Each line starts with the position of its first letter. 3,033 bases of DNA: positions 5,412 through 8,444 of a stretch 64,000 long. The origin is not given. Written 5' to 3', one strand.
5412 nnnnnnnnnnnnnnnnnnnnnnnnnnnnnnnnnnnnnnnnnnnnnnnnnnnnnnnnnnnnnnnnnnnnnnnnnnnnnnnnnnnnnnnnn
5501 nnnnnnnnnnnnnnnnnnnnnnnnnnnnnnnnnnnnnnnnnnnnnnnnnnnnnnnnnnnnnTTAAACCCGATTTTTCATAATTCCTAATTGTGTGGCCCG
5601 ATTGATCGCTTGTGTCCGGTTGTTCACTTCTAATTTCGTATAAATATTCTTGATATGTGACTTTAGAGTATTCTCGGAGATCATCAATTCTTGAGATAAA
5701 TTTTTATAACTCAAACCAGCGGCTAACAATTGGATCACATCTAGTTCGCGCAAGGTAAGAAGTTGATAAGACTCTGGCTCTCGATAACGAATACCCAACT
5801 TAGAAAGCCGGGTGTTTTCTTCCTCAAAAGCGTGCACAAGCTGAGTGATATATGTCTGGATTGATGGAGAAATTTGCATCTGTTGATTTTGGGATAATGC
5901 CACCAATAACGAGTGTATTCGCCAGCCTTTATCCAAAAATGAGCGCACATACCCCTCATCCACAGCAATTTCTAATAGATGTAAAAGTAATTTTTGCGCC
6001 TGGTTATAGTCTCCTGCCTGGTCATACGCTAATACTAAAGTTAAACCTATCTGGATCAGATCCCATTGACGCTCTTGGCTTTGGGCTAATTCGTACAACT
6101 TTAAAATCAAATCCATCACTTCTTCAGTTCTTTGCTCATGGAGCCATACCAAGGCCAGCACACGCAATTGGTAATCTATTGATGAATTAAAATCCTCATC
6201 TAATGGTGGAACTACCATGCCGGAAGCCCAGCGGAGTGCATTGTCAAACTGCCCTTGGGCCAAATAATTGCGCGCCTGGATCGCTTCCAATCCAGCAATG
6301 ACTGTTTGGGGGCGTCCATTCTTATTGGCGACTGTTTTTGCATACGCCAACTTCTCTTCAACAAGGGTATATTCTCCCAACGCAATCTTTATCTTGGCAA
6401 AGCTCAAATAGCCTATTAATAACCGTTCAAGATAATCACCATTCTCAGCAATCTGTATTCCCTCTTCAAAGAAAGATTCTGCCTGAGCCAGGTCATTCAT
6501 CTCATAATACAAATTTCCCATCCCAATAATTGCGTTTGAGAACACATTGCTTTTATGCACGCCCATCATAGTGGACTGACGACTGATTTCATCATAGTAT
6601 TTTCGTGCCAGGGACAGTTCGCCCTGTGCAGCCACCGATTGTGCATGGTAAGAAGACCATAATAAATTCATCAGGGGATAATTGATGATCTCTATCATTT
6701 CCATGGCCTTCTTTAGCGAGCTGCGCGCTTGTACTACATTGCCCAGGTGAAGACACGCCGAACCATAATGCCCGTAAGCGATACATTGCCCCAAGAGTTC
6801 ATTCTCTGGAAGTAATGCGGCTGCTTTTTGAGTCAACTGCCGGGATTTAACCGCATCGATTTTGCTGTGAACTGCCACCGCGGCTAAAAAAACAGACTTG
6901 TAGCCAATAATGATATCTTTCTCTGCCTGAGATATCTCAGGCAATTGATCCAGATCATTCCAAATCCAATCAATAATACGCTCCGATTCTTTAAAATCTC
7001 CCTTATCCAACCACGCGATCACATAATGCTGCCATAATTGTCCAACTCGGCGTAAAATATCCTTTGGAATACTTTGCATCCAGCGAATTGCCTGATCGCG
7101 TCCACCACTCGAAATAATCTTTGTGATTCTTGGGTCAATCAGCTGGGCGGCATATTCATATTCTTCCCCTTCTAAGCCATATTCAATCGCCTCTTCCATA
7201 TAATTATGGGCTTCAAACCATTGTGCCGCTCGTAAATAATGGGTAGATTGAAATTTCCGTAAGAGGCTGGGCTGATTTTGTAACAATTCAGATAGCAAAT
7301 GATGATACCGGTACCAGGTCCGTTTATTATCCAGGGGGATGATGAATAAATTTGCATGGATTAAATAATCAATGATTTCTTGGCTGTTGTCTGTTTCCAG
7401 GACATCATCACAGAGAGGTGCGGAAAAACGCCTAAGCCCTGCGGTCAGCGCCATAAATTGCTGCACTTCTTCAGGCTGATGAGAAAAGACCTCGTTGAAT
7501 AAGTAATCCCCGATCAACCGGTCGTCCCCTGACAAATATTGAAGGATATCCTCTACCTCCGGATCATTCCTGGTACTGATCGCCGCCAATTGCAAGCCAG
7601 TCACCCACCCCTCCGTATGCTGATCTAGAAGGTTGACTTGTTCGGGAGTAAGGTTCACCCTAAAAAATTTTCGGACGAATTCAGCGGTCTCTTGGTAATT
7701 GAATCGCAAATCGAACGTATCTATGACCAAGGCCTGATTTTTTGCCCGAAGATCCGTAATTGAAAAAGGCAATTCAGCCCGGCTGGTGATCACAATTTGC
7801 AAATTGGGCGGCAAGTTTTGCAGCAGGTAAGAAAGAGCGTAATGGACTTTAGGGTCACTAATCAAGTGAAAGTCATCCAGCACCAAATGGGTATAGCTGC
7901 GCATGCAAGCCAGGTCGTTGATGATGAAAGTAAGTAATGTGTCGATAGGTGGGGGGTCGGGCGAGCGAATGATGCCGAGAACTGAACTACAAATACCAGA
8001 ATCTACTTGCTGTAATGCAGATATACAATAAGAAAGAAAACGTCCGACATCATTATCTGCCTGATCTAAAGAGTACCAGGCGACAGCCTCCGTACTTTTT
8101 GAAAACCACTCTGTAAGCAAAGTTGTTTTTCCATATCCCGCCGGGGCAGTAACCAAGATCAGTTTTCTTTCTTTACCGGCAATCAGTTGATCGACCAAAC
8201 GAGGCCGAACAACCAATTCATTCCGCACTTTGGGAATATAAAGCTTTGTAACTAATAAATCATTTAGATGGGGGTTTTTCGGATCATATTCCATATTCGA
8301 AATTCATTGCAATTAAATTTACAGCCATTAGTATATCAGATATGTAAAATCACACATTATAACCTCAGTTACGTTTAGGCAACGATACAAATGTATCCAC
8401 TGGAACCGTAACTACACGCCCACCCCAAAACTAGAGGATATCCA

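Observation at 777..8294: rdhA-rdhB / TPR / rdhC module governed by a MalT-like STAND-LuxR regulator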

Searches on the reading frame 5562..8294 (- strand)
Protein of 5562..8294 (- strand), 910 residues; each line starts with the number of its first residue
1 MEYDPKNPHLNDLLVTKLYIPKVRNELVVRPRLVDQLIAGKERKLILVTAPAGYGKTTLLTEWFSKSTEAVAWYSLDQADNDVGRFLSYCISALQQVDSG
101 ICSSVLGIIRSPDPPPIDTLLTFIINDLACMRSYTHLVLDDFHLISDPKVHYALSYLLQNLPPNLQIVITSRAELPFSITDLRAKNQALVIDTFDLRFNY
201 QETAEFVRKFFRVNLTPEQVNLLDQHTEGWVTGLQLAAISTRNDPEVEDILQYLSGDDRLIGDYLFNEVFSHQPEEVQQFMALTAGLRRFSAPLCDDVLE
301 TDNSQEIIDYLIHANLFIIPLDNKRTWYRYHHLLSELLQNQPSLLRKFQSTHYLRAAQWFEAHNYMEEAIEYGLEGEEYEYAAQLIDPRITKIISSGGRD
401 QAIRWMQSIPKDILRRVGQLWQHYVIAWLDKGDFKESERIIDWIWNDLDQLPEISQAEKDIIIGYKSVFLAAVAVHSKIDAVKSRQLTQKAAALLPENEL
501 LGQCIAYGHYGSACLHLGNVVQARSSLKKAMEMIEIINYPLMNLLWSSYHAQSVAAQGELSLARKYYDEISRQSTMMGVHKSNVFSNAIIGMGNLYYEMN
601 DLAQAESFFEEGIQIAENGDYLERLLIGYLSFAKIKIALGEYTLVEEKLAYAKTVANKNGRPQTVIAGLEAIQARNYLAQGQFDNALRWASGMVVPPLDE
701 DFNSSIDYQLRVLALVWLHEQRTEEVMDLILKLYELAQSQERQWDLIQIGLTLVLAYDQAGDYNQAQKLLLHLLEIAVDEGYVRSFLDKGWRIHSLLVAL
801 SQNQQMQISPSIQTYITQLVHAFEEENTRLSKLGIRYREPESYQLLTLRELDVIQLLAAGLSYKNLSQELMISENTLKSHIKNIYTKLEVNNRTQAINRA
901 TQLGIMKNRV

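Call 3: search_protein_families(library=pfam, proteins=[window:5562-8294:-], max_evalue=0.01)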
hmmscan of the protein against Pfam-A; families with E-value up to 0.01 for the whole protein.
window:5562-8294:- (910 aa): 13 families
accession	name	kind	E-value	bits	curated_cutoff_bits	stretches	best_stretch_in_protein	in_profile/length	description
PF17874.7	TPR_MalT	-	9.5e-49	166.9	45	1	469-802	6-335/336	MalT-like TPR region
PF00196.25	GerE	-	3.6e-16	59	23.5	1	845-899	2-56/57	Bacterial regulatory proteins, luxR family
PF14559.12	TPR_19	-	1.3e-07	32.2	25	0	750-786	28-64/68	Tetratricopeptide repeat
PF13424.12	TPR_12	-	3.4e-07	30.8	30.1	1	549-617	8-76/77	Tetratricopeptide repeat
PF07719.23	TPR_2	-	1e-06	28.9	27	0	590-618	5-33/34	Tetratricopeptide repeat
PF13191.12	AAA_16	-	3.4e-05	24.8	32.6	1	35-165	17-164/167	AAA ATPase domain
PF13181.12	TPR_8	-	9.2e-05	22.8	25.7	0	592-618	7-33/34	Tetratricopeptide repeat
PF13401.12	AAA_22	-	0.00012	22.9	27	1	42-168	4-119/130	AAA domain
PF00515.34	TPR_1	-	0.00015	21.9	27.8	1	590-618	5-33/34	Tetratricopeptide repeat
PF07721.20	TPR_4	-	0.00045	21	27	0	673-690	7-24/26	Tetratricopeptide repeat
PF25199.1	nSTAND_NTPase5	-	0.0014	18.9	34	1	32-62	27-60/145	Novel STAND NTPase 5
PF13428.12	TPR_14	-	0.0045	18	23.5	0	751-777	5-31/44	Tetratricopeptide repeat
PF08281.18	Sigma70_r4_2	-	0.0074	16.4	25.7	0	858-887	24-53/54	Sigma-70, region 4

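Call 4: search_protein_families(library=ncbifam, proteins=[window:5562-8294:-], max_evalue=0.01)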
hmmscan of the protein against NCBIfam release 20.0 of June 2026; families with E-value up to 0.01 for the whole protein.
window:5562-8294:- (910 aa): 21 families
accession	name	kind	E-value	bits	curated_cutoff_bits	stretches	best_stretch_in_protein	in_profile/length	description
NF003420.0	PRK04841.1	equivalog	1.2e-115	387.5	537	1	13-906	2-899/903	HTH-type transcriptional regulator MalT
NF047785.1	respo_reg_MadR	equivalog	1.8e-14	53.6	300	1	841-905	144-208/209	MadR family response regulator transcription factor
NF007505.1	PRK10100.1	equivalog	1.4e-13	51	250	1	839-900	138-199/204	biofilm master transcriptional regulator CsgD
NF052366.1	photon_PedR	equivalog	9.3e-12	45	120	1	846-904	3-61/74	photosynthetic electron transport-dependent transcriptional regulator PedR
NF007708.0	PRK10403.1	equivalog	1.1e-11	44.7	343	1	837-896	145-204/215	nitrate/nitrite response regulator protein NarP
TIGR03020.2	EpsA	equivalog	1e-10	41.7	170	1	839-902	184-247/247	XrtB/PEP-CTERM-associated transcriptional regulator EpsA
NF007935.0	PRK10651.1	equivalog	9.2e-09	34.8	250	1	841-897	151-207/216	two-component system response regulator NarL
NF011896.0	PRK15369.1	equivalog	9.5e-09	35.2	242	1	840-906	144-210/211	two component system response regulator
TIGR03541.1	reg_near_HchA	equivalog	2.9e-08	33.5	215.6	1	838-904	164-230/232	PA1136 family autoinducer-binding transcriptional regulator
NF041232.1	BagY_FevT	exception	4.8e-08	32.3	700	1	846-897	297-348/367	LuxR family transcriptional regulator BagY/FevT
NF052445.1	RespRegMctR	equivalog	5.7e-08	32.4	300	1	839-898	138-197/205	two-component system response regulator MctR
NF041830.1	RR_TF_ErdR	exception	2.4e-07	30.7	390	1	846-903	151-208/213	response regulator transcription factor ErdR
NF007403.0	PRK09935.1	equivalog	9.9e-07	28.6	271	1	844-901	148-205/210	fimbria biosynthesis transcriptional regulator FimZ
NF050132.1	TransRegAbsR2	equivalog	1.5e-05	24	850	0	846-894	531-579/582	LuxR family transcriptional regulator AbsR2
NF041673.1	transregRamA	equivalog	8.4e-05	21.8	500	1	846-906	219-279/280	acetate metabolism transcriptional regulator RamA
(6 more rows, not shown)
